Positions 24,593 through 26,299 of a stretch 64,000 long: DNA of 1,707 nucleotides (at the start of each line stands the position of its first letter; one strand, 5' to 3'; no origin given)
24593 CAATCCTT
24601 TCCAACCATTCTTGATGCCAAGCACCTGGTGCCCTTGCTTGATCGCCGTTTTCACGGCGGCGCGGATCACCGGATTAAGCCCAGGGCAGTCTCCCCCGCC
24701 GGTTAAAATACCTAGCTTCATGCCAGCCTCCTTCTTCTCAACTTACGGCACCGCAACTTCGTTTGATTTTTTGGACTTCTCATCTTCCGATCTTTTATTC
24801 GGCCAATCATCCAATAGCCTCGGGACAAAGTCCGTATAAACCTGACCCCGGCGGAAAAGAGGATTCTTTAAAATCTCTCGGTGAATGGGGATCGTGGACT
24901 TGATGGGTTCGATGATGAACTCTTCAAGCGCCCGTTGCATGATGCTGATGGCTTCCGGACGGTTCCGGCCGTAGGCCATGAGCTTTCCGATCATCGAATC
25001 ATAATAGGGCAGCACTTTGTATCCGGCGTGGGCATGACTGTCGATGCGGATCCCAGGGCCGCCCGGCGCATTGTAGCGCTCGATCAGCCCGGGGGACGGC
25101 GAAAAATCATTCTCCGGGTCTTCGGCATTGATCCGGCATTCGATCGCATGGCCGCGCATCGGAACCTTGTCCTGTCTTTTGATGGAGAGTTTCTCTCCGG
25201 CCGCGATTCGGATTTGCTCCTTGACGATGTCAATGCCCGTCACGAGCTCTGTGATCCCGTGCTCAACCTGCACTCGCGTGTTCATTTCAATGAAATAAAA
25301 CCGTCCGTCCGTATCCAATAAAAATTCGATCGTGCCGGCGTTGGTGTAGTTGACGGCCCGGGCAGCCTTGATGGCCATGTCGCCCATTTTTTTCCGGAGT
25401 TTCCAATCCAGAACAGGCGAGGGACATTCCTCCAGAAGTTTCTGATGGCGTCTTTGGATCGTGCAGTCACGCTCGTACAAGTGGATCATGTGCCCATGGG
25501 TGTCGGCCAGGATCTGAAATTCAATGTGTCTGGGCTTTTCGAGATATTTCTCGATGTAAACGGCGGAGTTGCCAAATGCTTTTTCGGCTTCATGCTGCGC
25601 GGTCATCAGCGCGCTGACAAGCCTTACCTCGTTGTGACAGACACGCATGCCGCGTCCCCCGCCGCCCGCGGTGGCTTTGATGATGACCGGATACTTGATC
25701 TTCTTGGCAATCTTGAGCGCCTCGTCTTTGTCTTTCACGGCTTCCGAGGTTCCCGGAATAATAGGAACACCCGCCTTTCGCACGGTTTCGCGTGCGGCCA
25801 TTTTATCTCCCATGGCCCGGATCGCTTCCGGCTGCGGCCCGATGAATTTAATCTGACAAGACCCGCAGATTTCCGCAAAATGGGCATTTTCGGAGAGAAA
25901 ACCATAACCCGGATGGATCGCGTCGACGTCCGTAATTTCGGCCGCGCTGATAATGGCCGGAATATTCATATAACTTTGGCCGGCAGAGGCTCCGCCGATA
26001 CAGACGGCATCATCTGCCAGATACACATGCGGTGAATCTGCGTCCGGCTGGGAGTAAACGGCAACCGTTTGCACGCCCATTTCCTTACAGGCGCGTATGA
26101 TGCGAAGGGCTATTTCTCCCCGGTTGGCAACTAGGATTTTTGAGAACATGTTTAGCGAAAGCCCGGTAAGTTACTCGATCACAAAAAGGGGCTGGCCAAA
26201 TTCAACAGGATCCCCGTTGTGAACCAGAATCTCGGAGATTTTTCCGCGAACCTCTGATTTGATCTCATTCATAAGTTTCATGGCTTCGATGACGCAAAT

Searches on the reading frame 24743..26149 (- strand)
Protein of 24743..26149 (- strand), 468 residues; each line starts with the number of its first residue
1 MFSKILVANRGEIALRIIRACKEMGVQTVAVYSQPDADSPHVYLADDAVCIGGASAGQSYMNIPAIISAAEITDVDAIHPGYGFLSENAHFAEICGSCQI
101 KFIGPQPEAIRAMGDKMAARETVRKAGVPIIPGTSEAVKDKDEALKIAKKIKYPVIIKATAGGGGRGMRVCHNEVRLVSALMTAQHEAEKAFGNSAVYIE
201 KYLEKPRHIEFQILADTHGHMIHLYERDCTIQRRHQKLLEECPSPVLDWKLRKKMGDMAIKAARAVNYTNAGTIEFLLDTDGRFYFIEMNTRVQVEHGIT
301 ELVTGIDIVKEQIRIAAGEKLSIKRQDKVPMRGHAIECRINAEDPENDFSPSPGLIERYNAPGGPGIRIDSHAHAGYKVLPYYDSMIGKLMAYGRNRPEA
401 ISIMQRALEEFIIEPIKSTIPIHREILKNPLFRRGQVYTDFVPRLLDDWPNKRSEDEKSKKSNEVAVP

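Call 65: search_protein_families(library=ncbifam, proteins=[window:24743-26149:-], max_evalue=1e-10)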
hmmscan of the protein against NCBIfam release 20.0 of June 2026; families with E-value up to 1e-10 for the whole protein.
window:24743-26149:- (468 aa): 21 families
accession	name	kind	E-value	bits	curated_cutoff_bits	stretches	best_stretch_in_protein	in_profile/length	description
NF006367.0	PRK08591.1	subfamily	7.4e-216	717.1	597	1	1-445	1-444/451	acetyl-CoA carboxylase biotin carboxylase subunit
TIGR00514.1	accC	equivalog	5.7e-214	711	626.5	1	1-444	1-443/449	acetyl-CoA carboxylase biotin carboxylase subunit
NF006406.0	PRK08654.1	equivalog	3.6e-208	692.1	739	1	1-444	1-442/499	acetyl-CoA carboxylase biotin carboxylase subunit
NF004085.0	PRK05586.1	equivalog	1.5e-204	680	723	1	1-444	1-443/448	acetyl-CoA carboxylase biotin carboxylase subunit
NF009554.0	PRK12999.1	equivalog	4.1e-192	640.9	965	1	1-460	4-470/1147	pyruvate carboxylase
NF006286.0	PRK08462.1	equivalog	6e-183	608.7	740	1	3-442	5-441/445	acetyl-CoA carboxylase biotin carboxylase subunit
NF005525.0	PRK07178.1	equivalog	3.2e-182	606.4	768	1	1-445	1-442/471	acetyl-CoA carboxylase biotin carboxylase subunit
NF009471.0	PRK12833.1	equivalog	5e-177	589.1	686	1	3-458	6-460/467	acetyl-CoA carboxylase biotin carboxylase subunit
TIGR01235.1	pyruv_carbox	equivalog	1.4e-167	559.3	1114.45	1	4-443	1-449/1143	pyruvate carboxylase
NF006287.0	PRK08463.1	equivalog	1.6e-164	548.2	775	1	1-465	1-463/479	acetyl-CoA carboxylase subunit A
TIGR02712.1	urea_carbox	equivalog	3.5e-155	518.5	1303.85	1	2-443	1-440/1201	urea carboxylase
TIGR01369.1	CPSaseII_lrg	equivalog_domain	7.9e-17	60.2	1027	1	98-323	652-871/1052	carbamoyl-phosphate synthase (glutamine-hydrolyzing) large subunit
NF003671.0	PRK05294.1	equivalog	8.5e-16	56.8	599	1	94-322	107-333/1058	carbamoyl-phosphate synthase large subunit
TIGR01205.1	D_ala_D_alaTIGR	subfamily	1.9e-15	56.6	245.65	1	96-291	87-285/318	D-alanine--D-alanine ligase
TIGR00768.1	rimK_fam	subfamily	4.3e-15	55.8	143.4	1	106-313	78-273/276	RimK family alpha-L-glutamate ligase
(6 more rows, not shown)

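Call 66: find_homologous_proteins(query=window:24743-26149:-, max_evalue=1e-100)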
Query window:24743-26149:- (468 aa): 8000 proteins with E <= 1e-100 among 8000 candidates; the best 120 are listed.
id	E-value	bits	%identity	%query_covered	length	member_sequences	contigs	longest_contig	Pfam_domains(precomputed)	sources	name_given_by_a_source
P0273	0.0e+0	1065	100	100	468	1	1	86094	PF02786.23,PF00289.29,PF02222.28,PF08443.17,PF07478.19,PF02785.26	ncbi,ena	-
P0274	7.7e-289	976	92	99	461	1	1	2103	PF02786.23,PF00289.29,PF02222.28,PF08443.17,PF07478.19,PF02785.26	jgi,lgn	jgi:acetyl-CoA carboxylase biotin carboxylase subunit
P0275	5.7e-287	970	92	96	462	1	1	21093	PF02786.23,PF00289.29,PF02222.28,PF08443.17,PF07478.19,PF02785.26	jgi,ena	-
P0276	3.2e-284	961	89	99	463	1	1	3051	PF02786.23,PF00289.29,PF02222.28,PF08443.17,PF07478.19,PF02785.26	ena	-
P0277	4.6e-284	960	89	99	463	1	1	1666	PF02786.23,PF00289.29,PF02222.28,PF08443.17,PF07478.19,PF02785.26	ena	-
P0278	4.2e-282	954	88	99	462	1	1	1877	PF02786.23,PF00289.29,PF02222.28,PF08443.17,PF07478.19,PF02785.26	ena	-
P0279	2.6e-280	948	89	99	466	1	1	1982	PF02786.23,PF00289.29,PF02222.28,PF08443.17,PF07478.19,PF02785.26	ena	-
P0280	5.3e-280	947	88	99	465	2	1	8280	PF02786.23,PF00289.29,PF02222.28,PF08443.17,PF07478.19,PF02785.26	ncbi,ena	-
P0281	1.1e-278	943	87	100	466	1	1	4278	PF02786.23,PF00289.29,PF02222.28,PF08443.17,PF07478.19,PF02785.26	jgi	jgi:acetyl-CoA carboxylase, biotin carboxylase subunit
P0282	1.6e-278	942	88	99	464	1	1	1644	PF02786.23,PF00289.29,PF02222.28,PF08443.17,PF07478.19,PF02785.26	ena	-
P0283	2.5e-278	941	88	98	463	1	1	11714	PF02786.23,PF00289.29,PF02222.28,PF08443.17,PF07478.19,PF02785.26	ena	-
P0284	1.8e-277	939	87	99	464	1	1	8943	PF02786.23,PF00289.29,PF02222.28,PF08443.17,PF07478.19,PF02785.26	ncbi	-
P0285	1.2e-276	936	87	98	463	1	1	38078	PF02786.23,PF00289.29,PF02222.28,PF08443.17,PF07478.19,PF02785.26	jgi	-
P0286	9.7e-276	933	87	98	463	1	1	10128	PF02786.23,PF00289.29,PF02222.28,PF08443.17,PF07478.19,PF02785.26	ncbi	-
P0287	2.1e-274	929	87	99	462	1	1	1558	PF02786.23,PF00289.29,PF02222.28,PF08443.17,PF07478.19,PF02785.26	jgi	jgi:acetyl-CoA carboxylase, biotin carboxylase subunit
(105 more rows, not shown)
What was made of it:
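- Tried and rejected: Taxonomy was inferred from AccC instead (call 66).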
